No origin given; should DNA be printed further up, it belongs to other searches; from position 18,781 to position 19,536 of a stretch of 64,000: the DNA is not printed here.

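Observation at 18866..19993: High-GC two-gene island at the pilB 3' end, flanked by a 38-bp duplication of the pilB terminus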

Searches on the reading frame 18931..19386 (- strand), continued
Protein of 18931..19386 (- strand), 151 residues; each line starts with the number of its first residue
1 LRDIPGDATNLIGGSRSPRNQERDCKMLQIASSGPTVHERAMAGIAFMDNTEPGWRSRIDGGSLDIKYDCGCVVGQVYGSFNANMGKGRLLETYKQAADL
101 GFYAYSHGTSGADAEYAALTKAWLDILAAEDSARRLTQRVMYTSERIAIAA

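Call 64: find_homologous_proteins(query=A3, max_evalue=0.001)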
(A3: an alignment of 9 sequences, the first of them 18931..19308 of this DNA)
Query A3 (9 sequences) (125 aa, profile of the alignment): 88 proteins with E <= 0.001 among 1275 candidates.
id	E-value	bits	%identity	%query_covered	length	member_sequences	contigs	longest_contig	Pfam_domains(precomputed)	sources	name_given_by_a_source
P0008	2.0e-57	210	67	91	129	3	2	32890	-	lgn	-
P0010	4.1e-57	209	60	94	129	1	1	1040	-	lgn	-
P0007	6.9e-57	209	60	100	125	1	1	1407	-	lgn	-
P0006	1.6e-56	208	69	87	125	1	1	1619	-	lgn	-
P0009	6.9e-55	202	64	94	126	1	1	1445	-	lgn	-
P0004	1.0e-48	182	100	88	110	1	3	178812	-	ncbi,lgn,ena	-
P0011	1.6e-47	178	51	98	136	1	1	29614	-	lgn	-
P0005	7.9e-46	173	87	88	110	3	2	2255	-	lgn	-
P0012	7.5e-41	157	57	99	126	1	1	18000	-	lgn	-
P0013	2.5e-38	149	52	90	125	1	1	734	-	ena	-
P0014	2.6e-38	149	48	100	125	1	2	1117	-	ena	-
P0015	1.4e-35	140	50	90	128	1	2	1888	-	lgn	-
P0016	3.6e-29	119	42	70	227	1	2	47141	-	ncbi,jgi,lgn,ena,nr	ncbi:hypothetical protein SEA_STELLA_85 [Streptomyces phage Stella]|nr:hypothetical protein SEA_STEL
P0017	2.1e-28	117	47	84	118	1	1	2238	-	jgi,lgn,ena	-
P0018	3.8e-27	113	38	74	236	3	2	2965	-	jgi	jgi:hypothetical protein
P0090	1.2e-7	50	33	70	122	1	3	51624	-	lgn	-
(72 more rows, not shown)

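Call 75: find_encoding_contigs(protein=P0012, flank=5000, max_places=3)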
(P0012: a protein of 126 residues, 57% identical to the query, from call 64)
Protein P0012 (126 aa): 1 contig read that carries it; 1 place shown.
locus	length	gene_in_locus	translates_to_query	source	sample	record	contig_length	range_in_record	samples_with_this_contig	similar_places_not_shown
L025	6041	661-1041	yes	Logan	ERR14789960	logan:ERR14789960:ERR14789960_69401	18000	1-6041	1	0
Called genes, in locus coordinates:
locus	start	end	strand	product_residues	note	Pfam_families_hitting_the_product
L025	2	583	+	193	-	?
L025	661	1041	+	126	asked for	-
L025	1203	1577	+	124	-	-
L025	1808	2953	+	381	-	PF06068:TIP49 (faint), PF01078:Mg_chelatase (faint), PF05496:RuvB_N, PF00004:AAA, PF07728:AAA_5, PF17864:AAA_lid_4, PF05491:WHD_RuvB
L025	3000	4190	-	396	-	PF02661:Fic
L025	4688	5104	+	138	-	-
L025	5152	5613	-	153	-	PF07681:DoxX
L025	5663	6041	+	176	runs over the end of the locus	PF20772:TACO1_YebC_N, PF01709:Transcrip_reg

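Call 82: search_solved_structures(query=A3, max_evalue=5)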
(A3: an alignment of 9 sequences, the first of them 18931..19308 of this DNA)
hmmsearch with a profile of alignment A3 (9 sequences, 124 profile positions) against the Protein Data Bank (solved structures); distinct sequences matched with E-value up to 5: 25.
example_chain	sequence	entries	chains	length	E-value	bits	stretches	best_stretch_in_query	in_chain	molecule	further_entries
2d66_A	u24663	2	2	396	0.58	13.5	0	50-117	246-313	Aspartate aminotransferase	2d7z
2d61_A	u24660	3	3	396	0.59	13.5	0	50-117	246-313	Aspartate aminotransferase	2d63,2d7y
2d64_A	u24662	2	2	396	0.61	13.4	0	50-117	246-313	Aspartate aminotransferase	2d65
1yoo_A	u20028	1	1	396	0.81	13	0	50-116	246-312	ASPARTATE AMINOTRANSFERASE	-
1czc_A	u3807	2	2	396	0.81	13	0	50-116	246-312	PROTEIN (ASPARTATE AMINOTRANSFERASE) | ASPARTATE AMINOTRANSFERASE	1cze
4f5j_A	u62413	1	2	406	0.86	12.9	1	49-117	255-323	Aspartate aminotransferase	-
1aam_A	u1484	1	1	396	0.92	12.8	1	50-117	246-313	Aspartate aminotransferase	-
4f5l_A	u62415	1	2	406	0.97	12.8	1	49-117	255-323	Aspartate aminotransferase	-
1qir_A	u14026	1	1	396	1.1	12.6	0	50-117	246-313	ASPARTATE AMINOTRANSFERASE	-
1qis_A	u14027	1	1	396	1.3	12.3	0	50-117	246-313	ASPARTATE AMINOTRANSFERASE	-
1bqd_A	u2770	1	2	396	1.3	12.3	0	50-117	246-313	ASPARTATE AMINOTRANSFERASE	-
1bqa_A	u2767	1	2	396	1.3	12.3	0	50-117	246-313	ASPARTATE AMINOTRANSFERASE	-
1qit_A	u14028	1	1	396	1.3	12.3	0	50-117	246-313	ASPARTATE AMINOTRANSFERASE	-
1arh_A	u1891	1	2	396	1.4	12.3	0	50-117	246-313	ASPARTATE AMINOTRANSFERASE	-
1ari_A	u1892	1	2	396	1.4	12.3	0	50-117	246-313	ASPARTATE AMINOTRANSFERASE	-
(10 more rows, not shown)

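Call 95: find_encoding_contigs(protein=P0090, flank=7000, max_places=2)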
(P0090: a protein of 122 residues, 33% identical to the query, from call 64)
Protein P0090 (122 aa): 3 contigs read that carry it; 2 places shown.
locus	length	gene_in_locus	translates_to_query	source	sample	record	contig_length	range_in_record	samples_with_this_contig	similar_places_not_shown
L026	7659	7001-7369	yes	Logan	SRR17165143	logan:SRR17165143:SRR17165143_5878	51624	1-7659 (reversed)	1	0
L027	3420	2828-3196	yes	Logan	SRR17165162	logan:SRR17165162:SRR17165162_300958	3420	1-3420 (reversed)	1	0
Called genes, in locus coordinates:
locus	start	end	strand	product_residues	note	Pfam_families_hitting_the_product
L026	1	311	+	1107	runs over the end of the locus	PF14890:Intein_splicing (faint), PF14528:LAGLIDADG_3, PF27249:MJ0330_N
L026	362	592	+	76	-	PF01583:APS_kinase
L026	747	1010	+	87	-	PF02467:Whib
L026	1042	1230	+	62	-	-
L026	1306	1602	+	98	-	-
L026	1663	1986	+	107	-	PF08962:Rv2632c-like (weak)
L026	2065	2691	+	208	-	PF06737:Transglycosylas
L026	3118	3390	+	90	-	-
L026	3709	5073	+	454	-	-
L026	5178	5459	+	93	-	-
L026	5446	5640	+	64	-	PF04545:Sigma70_r4 (weak)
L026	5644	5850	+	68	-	-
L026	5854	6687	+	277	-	PF00684:DnaJ_CXXCXGXG (faint)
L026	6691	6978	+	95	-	-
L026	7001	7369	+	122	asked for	-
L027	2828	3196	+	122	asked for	-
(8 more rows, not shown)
